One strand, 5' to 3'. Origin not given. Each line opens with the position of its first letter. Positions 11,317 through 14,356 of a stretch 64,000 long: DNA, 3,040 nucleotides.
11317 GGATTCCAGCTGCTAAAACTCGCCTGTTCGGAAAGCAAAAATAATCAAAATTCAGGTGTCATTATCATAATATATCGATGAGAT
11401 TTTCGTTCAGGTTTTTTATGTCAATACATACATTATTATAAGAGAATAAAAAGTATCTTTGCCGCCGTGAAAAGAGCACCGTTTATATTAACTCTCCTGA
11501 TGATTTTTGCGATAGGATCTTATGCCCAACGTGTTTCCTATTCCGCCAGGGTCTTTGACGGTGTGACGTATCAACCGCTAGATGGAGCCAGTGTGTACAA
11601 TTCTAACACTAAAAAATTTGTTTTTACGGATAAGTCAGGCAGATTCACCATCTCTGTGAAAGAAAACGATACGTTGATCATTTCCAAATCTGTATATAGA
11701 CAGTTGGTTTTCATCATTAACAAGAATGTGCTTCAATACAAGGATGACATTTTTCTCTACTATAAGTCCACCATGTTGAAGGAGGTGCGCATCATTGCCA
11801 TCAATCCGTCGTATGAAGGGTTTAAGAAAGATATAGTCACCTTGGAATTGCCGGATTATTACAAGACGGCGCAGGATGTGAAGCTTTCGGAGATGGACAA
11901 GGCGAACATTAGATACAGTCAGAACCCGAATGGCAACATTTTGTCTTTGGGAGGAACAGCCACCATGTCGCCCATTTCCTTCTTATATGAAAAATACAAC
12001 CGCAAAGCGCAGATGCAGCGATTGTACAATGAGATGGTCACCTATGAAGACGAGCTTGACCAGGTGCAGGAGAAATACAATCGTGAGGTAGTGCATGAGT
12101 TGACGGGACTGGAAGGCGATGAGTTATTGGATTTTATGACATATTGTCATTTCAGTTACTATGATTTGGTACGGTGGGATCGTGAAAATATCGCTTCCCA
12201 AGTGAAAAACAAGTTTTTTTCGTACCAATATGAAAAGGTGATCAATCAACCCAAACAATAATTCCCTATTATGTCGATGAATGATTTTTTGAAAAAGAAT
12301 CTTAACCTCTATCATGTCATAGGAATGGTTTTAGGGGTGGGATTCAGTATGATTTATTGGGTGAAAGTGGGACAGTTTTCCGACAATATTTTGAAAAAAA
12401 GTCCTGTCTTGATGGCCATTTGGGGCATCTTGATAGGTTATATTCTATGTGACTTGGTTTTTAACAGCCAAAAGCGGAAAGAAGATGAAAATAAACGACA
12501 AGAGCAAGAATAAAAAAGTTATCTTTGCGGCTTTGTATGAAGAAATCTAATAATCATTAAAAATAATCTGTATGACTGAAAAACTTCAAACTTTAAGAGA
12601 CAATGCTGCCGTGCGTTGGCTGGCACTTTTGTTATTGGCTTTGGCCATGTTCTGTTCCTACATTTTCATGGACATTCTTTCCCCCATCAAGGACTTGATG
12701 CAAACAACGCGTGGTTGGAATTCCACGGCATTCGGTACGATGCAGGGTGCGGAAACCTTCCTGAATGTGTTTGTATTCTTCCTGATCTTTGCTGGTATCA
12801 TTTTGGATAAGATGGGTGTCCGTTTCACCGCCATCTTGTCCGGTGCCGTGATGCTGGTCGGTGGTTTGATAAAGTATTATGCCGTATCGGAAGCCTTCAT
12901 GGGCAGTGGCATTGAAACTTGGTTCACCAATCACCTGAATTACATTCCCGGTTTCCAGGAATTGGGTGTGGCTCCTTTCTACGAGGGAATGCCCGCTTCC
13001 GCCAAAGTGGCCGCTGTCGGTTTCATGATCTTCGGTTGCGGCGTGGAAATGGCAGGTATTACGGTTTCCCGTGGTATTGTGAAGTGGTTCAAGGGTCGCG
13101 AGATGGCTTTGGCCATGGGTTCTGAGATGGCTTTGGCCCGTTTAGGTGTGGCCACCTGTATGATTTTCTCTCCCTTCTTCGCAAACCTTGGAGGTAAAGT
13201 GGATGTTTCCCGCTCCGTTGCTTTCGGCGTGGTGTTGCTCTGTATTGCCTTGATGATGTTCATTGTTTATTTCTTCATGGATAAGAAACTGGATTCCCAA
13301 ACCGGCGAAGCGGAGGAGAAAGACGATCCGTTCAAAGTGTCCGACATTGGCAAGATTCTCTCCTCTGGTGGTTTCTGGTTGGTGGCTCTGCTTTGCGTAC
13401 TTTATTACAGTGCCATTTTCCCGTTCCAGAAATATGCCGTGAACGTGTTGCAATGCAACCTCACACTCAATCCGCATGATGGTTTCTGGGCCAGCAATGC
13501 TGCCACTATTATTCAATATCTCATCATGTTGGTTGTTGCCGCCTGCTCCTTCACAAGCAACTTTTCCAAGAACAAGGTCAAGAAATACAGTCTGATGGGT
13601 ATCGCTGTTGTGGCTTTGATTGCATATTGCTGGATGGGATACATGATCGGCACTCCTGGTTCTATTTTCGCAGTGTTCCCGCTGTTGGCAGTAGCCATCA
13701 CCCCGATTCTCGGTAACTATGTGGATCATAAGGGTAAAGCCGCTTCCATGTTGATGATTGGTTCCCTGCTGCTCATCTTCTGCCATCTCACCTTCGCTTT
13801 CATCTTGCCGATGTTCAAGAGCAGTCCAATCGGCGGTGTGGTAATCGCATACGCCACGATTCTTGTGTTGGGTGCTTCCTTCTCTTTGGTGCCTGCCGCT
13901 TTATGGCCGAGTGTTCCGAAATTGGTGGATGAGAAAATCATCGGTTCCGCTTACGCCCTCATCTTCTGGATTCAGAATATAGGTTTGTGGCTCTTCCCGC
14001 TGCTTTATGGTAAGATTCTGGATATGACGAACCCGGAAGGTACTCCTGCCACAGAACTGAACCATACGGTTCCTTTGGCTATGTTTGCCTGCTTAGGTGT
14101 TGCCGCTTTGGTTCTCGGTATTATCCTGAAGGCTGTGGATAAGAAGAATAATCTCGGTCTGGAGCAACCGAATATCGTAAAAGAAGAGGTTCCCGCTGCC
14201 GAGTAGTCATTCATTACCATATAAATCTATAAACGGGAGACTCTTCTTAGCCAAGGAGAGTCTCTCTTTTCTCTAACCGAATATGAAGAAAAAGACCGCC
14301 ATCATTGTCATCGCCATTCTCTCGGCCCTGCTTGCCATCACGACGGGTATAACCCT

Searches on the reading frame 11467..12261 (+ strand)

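Call 9: search_protein_families(library=pfam, proteins=[window:11467-12261:+], max_evalue=0.001)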
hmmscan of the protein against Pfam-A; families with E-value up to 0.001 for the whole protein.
window:11467-12261:+ (264 aa): 2 families
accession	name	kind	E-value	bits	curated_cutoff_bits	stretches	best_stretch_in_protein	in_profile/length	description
PF13715.12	CarbopepD_reg_2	-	4.3e-07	30.3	32.2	1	28-107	4-86/88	CarboxypepD_reg-like domain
PF13620.12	CarboxypepD_reg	-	0.00024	21.8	32.3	1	28-79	5-61/82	Carboxypeptidase regulatory-like domain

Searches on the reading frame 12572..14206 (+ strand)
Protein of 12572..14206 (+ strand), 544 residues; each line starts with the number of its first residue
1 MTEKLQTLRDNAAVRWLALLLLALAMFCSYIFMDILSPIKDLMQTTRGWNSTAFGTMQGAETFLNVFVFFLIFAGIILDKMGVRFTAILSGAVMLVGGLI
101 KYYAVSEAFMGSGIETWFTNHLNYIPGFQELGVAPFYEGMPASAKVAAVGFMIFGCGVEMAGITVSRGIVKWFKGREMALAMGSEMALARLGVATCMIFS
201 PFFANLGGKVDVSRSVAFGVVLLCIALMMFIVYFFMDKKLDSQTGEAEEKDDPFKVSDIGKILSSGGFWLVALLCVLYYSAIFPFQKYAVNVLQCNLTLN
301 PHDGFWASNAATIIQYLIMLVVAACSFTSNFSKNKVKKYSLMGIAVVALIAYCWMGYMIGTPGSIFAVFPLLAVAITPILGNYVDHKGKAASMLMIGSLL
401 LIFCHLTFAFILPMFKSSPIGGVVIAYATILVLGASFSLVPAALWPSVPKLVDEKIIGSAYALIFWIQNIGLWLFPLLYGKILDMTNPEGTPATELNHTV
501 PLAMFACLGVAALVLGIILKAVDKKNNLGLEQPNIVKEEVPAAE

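Call 9: search_protein_families(library=pfam, proteins=[window:12572-14206:+], max_evalue=0.001)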
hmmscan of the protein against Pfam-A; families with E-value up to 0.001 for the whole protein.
window:12572-14206:+ (544 aa): 1 family
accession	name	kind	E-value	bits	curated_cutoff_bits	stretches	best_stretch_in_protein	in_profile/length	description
PF07690.21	MFS_1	-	3.4e-22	79.3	33.4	2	22-358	1-291/347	Major Facilitator Superfamily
